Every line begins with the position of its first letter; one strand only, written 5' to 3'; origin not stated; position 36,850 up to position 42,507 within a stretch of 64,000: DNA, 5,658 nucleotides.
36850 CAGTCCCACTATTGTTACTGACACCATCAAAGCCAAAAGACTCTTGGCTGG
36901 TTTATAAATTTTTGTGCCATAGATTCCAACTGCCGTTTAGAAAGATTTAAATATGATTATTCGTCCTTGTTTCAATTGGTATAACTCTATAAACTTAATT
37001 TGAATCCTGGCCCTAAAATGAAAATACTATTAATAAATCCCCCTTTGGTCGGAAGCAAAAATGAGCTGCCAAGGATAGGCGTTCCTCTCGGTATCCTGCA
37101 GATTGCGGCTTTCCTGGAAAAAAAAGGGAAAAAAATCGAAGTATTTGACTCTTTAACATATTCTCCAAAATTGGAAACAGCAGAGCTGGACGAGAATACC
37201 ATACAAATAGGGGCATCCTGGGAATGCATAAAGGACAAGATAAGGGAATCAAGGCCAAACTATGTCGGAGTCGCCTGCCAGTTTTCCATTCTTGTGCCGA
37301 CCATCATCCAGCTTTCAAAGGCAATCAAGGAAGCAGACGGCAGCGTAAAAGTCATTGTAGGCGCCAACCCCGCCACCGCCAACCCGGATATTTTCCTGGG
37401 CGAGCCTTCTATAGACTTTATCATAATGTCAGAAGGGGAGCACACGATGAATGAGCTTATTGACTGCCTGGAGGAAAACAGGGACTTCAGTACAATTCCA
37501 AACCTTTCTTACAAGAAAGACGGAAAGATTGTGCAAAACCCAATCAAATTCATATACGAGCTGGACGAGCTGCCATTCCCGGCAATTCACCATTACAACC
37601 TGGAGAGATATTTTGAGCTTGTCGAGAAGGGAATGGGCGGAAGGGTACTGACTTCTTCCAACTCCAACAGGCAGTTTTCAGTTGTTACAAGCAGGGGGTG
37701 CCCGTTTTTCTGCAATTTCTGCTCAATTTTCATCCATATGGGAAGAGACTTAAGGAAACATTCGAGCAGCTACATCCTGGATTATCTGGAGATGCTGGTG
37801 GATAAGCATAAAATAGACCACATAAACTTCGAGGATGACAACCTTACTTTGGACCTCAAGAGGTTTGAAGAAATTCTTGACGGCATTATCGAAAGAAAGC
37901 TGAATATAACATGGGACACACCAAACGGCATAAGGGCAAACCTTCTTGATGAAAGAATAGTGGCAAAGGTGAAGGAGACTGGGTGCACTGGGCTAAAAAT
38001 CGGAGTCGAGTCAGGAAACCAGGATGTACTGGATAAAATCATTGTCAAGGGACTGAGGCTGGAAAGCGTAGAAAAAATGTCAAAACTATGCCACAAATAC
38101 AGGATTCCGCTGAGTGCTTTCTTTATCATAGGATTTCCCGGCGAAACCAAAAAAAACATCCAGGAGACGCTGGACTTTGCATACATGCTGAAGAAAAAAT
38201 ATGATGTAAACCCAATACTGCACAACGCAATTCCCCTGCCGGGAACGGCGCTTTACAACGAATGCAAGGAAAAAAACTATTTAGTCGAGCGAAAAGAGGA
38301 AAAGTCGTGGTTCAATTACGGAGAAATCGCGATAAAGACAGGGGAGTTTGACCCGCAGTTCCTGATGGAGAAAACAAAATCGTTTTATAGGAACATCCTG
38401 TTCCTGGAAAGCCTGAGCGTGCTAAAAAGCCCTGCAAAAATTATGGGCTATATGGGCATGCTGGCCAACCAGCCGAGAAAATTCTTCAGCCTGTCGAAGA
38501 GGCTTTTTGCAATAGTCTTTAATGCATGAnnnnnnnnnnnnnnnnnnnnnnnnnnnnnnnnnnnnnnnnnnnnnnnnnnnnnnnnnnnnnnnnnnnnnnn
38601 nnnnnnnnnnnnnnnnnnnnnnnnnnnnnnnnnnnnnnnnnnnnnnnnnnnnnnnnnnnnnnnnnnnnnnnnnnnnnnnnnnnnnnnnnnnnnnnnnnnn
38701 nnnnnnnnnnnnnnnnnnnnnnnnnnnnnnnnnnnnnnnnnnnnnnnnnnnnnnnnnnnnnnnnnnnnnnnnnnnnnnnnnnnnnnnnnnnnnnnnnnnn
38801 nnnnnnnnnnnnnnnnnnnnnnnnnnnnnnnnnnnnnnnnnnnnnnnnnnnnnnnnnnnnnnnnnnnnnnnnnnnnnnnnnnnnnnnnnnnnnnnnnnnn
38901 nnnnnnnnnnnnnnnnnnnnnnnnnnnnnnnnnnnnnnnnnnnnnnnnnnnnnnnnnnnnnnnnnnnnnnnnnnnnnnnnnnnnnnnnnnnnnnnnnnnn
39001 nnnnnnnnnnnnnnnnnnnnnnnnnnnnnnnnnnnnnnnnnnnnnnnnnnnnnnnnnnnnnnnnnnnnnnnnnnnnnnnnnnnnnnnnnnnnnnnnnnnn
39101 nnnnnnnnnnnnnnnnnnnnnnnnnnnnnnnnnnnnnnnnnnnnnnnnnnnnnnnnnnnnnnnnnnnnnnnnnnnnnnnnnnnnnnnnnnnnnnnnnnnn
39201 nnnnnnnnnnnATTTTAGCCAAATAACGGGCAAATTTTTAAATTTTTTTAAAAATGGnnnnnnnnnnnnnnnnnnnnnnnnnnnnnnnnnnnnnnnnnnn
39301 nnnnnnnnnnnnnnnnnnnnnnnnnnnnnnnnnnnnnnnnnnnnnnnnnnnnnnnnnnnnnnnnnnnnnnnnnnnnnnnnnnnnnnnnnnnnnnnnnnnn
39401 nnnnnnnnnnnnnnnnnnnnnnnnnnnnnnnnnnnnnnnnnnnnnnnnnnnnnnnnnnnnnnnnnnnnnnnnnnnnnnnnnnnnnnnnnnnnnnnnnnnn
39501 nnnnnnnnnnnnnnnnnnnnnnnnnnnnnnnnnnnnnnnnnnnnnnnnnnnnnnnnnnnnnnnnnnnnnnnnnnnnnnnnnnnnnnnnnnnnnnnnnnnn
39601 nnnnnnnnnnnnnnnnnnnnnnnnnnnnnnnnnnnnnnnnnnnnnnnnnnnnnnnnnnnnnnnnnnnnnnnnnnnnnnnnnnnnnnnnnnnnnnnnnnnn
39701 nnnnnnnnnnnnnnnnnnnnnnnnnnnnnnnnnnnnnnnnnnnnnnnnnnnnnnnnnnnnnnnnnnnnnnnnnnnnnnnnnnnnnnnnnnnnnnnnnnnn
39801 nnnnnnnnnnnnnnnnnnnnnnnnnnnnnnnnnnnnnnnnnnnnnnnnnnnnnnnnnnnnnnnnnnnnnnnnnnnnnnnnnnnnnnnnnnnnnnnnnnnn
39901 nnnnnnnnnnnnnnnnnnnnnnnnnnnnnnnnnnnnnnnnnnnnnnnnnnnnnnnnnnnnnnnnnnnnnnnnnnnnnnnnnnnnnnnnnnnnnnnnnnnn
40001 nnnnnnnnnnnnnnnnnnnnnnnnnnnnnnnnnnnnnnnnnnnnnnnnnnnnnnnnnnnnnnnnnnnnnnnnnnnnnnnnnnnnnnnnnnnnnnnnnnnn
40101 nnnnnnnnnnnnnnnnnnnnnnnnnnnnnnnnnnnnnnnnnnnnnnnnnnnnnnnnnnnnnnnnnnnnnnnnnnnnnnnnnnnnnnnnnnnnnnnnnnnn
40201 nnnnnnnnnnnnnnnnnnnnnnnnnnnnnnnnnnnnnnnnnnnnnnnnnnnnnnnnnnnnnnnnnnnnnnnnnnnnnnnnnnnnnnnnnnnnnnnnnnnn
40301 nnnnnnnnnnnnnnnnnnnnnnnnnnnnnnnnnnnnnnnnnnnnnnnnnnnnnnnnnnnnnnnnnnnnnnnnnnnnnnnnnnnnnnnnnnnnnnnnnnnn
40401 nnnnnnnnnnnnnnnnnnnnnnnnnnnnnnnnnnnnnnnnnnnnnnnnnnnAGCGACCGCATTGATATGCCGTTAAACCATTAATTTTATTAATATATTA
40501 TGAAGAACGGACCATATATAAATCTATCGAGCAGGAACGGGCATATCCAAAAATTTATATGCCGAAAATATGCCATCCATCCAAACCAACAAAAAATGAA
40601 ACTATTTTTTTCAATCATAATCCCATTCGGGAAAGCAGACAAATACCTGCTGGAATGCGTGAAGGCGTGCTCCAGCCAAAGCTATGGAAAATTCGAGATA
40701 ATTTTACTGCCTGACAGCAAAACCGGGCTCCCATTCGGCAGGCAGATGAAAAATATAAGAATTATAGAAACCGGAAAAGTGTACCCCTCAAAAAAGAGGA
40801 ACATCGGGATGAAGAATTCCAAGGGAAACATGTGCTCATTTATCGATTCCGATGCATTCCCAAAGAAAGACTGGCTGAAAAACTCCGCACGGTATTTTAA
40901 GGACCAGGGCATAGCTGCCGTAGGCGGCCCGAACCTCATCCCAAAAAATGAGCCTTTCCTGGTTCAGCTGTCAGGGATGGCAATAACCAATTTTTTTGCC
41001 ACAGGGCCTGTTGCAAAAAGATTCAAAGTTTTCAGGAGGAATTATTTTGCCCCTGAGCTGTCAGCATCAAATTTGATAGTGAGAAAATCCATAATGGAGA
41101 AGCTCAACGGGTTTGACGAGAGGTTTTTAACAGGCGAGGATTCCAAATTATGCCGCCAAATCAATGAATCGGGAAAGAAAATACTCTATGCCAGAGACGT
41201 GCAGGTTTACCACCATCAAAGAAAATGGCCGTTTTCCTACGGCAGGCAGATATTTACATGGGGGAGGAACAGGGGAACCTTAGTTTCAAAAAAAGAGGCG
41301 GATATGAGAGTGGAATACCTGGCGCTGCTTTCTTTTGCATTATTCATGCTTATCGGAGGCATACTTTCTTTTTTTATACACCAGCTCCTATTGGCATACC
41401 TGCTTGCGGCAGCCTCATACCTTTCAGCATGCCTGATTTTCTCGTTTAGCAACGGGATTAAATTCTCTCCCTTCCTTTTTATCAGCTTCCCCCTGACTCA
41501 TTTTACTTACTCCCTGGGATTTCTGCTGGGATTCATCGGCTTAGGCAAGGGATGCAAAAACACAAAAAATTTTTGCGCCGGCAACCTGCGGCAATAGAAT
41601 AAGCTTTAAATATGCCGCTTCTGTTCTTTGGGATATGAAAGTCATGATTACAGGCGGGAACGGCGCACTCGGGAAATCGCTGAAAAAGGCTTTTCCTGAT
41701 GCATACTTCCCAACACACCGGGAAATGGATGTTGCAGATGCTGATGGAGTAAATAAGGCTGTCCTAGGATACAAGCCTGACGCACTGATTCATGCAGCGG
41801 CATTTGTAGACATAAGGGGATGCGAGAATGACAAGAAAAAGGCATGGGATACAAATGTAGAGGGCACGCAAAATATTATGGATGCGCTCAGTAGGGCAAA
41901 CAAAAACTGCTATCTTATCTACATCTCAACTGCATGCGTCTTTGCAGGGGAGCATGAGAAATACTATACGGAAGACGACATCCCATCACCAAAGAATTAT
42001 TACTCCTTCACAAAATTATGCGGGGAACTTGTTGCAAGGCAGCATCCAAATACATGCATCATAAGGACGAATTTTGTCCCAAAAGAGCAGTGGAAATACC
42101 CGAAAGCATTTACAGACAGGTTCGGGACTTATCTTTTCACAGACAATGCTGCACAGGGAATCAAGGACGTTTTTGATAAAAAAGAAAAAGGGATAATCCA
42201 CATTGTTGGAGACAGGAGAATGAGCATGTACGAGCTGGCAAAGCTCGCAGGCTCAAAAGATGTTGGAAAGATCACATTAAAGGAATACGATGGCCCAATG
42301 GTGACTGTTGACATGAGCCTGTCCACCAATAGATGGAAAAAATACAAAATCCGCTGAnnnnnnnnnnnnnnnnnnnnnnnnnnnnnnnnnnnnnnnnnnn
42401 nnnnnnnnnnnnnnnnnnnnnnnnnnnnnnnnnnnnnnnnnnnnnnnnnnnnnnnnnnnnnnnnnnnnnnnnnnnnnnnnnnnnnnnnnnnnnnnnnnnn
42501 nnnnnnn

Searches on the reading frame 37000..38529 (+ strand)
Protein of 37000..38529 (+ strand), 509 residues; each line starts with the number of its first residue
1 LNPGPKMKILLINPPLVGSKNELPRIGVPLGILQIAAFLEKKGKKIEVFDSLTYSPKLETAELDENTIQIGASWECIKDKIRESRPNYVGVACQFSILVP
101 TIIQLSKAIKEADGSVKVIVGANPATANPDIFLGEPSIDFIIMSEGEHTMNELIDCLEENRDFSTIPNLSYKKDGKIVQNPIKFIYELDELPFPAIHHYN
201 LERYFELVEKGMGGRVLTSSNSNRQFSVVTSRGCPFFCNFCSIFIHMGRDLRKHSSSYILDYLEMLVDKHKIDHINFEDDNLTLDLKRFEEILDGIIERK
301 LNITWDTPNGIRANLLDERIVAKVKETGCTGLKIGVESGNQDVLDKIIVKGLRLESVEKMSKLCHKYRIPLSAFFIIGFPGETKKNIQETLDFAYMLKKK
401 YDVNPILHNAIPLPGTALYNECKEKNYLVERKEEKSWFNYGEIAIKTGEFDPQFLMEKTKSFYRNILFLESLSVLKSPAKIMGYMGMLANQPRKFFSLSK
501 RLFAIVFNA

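Call 89: search_protein_families(library=pfam, proteins=[window:37000-38529:+], max_evalue=0.00001)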
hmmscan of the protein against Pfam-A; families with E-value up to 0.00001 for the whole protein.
window:37000-38529:+ (509 aa): 2 families
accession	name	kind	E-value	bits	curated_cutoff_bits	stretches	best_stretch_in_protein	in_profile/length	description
PF04055.27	Radical_SAM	-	2.9e-20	73.5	29.5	1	228-394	1-166/166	Radical SAM superfamily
PF02310.24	B12-binding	-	5.4e-10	39.6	32.1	1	26-153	11-120/121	B12 binding domain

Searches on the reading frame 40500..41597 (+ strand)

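Call 89: search_protein_families(library=pfam, proteins=[window:40500-41597:+], max_evalue=0.00001)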
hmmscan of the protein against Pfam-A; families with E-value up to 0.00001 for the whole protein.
window:40500-41597:+ (365 aa): 4 families
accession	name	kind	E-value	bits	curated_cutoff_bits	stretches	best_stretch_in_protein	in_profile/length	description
PF13641.12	Glyco_tranf_2_3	-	3.2e-15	57.2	27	1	37-257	3-230/230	Glycosyltransferase like family 2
PF00535.33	Glycos_transf_2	-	7.1e-14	52.5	23.3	1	38-200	1-165/168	Glycosyl transferase family 2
PF10111.15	Glyco_tranf_2_2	-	2.3e-08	34.3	27.3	1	38-246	1-223/276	Glycosyltransferase like family 2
PF13632.12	Glyco_trans_2_3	-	1.9e-07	31.5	27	1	114-314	4-183/198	Glycosyl transferase family group 2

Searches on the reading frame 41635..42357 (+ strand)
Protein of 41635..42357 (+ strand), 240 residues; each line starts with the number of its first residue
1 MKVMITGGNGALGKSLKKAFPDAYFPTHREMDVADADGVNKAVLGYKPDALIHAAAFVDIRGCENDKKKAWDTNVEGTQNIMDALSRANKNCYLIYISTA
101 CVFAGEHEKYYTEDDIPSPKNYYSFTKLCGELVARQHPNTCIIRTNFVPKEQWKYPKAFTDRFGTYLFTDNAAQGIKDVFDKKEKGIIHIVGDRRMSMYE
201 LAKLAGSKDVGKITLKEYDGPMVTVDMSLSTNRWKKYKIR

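Call 89: search_protein_families(library=pfam, proteins=[window:41635-42357:+], max_evalue=0.00001)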
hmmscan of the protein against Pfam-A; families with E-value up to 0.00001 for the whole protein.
window:41635-42357:+ (240 aa): 6 families
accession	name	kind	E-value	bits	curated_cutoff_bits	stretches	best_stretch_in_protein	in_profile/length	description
PF04321.23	RmlD_sub_bind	-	7.3e-37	127.4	27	1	1-148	1-151/287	RmlD substrate binding domain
PF01370.27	Epimerase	-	5.2e-18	65.8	20.9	1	3-136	1-155/240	NAD dependent epimerase/dehydratase family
PF16363.11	GDP_Man_Dehyd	-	1.8e-12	47.9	27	1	30-137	58-167/332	GDP-mannose 4,6 dehydratase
PF07993.18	NAD_binding_4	-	1.2e-10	41.5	20.1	1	49-150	90-209/258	Male sterility protein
PF02719.21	Polysacc_synt_2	-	4.1e-10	39.8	20.2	1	32-99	62-128/293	Polysaccharide biosynthesis protein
PF01073.25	3Beta_HSD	-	2.5e-08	33.7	22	1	29-105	50-122/280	3-beta hydroxysteroid dehydrogenase/isomerase family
